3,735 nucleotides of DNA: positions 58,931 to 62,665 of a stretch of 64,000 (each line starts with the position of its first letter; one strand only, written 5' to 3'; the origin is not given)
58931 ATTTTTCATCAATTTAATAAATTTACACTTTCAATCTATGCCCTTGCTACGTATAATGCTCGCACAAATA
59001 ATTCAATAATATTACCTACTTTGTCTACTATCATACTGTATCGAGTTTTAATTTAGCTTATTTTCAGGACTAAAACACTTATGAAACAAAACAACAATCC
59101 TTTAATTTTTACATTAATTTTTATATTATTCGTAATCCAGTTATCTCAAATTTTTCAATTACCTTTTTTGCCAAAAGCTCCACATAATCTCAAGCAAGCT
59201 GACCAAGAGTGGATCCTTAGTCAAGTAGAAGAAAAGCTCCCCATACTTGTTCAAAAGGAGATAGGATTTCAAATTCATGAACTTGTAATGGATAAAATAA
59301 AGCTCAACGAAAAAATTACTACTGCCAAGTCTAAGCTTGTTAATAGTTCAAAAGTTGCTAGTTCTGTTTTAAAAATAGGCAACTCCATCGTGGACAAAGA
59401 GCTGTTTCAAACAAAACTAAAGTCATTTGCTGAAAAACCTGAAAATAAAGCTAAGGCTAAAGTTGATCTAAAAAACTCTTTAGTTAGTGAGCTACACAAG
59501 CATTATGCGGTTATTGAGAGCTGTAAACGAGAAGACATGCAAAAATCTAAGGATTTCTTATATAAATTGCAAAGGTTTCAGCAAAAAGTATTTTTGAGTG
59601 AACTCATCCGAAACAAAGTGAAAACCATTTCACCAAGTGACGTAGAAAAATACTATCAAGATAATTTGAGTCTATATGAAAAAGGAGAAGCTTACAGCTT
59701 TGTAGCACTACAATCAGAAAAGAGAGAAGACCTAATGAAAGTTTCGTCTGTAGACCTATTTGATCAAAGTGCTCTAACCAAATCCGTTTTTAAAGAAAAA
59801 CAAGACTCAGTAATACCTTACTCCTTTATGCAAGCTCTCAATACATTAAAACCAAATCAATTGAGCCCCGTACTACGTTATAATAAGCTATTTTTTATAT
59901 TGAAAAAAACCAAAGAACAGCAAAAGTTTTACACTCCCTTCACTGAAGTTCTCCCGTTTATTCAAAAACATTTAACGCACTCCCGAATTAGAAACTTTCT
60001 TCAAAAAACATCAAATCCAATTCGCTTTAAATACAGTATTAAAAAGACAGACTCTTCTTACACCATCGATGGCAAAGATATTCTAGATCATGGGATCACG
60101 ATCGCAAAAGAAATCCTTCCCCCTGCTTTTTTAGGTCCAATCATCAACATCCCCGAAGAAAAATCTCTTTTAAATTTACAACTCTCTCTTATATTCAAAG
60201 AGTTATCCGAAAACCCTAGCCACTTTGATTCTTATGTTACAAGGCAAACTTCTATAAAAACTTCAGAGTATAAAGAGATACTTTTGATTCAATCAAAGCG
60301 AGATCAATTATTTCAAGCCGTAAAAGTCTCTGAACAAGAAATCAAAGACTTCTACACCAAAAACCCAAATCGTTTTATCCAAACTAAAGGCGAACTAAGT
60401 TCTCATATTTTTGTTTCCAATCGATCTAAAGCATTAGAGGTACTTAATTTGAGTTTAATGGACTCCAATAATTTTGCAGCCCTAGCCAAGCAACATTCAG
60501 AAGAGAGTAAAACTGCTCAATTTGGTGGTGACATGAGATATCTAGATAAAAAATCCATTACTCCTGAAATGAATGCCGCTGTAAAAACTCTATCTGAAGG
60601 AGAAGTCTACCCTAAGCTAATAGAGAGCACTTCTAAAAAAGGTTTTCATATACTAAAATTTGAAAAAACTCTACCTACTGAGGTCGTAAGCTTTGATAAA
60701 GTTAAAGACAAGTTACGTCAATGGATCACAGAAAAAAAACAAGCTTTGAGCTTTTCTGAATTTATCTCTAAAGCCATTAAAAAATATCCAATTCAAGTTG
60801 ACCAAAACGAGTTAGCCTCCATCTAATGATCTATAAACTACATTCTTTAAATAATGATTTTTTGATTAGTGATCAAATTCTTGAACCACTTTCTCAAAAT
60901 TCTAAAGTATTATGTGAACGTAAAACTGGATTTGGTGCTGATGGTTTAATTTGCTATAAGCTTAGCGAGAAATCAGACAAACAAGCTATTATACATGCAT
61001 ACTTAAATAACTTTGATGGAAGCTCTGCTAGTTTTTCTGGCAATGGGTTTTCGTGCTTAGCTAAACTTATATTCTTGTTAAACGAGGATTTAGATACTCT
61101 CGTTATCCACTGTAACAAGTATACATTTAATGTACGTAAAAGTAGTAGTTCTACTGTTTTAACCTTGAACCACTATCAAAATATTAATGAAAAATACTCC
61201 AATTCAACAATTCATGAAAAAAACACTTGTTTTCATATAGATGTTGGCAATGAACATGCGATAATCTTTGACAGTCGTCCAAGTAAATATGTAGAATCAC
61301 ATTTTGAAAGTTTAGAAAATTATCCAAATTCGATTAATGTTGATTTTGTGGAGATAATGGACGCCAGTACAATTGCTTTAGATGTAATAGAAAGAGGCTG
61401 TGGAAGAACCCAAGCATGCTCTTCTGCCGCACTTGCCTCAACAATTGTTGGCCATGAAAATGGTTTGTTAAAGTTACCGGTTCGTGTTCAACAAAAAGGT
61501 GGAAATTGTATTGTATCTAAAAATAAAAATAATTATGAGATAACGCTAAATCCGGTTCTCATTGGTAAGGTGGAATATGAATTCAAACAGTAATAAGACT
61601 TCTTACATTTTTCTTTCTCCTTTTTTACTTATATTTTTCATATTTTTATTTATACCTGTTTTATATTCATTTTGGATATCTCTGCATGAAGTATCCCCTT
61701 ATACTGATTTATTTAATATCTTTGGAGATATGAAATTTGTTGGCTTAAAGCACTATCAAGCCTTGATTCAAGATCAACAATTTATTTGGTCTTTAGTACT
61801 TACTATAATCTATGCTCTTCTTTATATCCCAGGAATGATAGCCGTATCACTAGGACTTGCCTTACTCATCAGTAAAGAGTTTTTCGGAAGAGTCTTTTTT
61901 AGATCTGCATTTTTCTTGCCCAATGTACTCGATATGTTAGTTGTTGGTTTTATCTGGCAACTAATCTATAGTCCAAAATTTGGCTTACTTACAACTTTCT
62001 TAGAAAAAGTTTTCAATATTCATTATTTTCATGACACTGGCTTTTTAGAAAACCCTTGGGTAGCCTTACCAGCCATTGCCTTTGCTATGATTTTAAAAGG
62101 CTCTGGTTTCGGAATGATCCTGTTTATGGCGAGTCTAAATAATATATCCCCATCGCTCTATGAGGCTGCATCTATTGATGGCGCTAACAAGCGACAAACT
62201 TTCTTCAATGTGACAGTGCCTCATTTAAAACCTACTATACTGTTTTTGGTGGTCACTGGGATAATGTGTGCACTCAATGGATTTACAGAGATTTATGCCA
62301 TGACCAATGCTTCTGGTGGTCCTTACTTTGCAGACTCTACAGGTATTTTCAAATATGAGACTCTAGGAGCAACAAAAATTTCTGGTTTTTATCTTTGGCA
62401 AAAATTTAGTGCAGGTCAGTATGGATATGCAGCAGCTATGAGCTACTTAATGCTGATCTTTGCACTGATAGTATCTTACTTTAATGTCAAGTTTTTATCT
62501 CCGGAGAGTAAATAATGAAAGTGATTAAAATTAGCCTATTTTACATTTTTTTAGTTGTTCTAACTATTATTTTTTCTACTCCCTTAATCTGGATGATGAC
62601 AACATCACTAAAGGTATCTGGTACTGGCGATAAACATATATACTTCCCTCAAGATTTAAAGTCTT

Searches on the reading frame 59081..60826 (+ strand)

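Call 84: search_protein_families(library=ncbifam, proteins=[window:59081-60826:+], max_evalue=1e-10)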
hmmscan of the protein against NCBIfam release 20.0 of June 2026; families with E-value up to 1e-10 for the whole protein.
window:59081-60826:+ (581 aa): 4 families
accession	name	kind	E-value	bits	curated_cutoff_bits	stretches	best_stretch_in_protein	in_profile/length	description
NF000809.0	PRK00059.1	equivalog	4e-17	62.6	303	1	391-577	150-334/336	peptidylprolyl isomerase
NF008054.0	PRK10788.1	equivalog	2.5e-16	59.5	493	1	385-558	218-386/626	peptidylprolyl isomerase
NF002827.0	PRK03002.1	equivalog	2.2e-13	49.9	343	1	416-578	124-273/285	peptidylprolyl isomerase PrsA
NF002846.0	PRK03095.1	equivalog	9.3e-12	45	361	1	390-579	90-271/287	peptidylprolyl isomerase PrsA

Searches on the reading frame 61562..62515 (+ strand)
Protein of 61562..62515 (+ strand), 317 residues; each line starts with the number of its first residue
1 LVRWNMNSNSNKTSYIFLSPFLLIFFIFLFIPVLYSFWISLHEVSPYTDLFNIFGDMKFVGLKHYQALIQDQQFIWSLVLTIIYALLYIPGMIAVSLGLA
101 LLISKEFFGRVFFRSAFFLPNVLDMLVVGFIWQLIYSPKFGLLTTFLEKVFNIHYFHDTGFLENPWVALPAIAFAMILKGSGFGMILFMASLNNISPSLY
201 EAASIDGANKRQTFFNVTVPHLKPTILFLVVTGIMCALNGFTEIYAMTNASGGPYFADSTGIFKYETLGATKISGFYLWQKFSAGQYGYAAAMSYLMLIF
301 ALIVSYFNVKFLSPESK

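Call 84: search_protein_families(library=ncbifam, proteins=[window:61562-62515:+], max_evalue=1e-10)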
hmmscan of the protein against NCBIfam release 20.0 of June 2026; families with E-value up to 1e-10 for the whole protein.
window:61562-62515:+ (317 aa): 3 families
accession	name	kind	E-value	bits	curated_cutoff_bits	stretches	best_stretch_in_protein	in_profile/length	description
NF007852.0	PRK10561.1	equivalog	5.8e-25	88.7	335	1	10-271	10-259/295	sn-glycerol-3-phosphate ABC transporter permease UgpA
NF040931.1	ABC_arch_GlcT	equivalog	8.6e-16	58.4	360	1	23-304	6-263/278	glucose ABC transporter permease GlcT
NF008232.0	PRK10999.1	equivalog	2.1e-15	56.4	392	1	54-311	259-514/520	maltose ABC transporter permease MalF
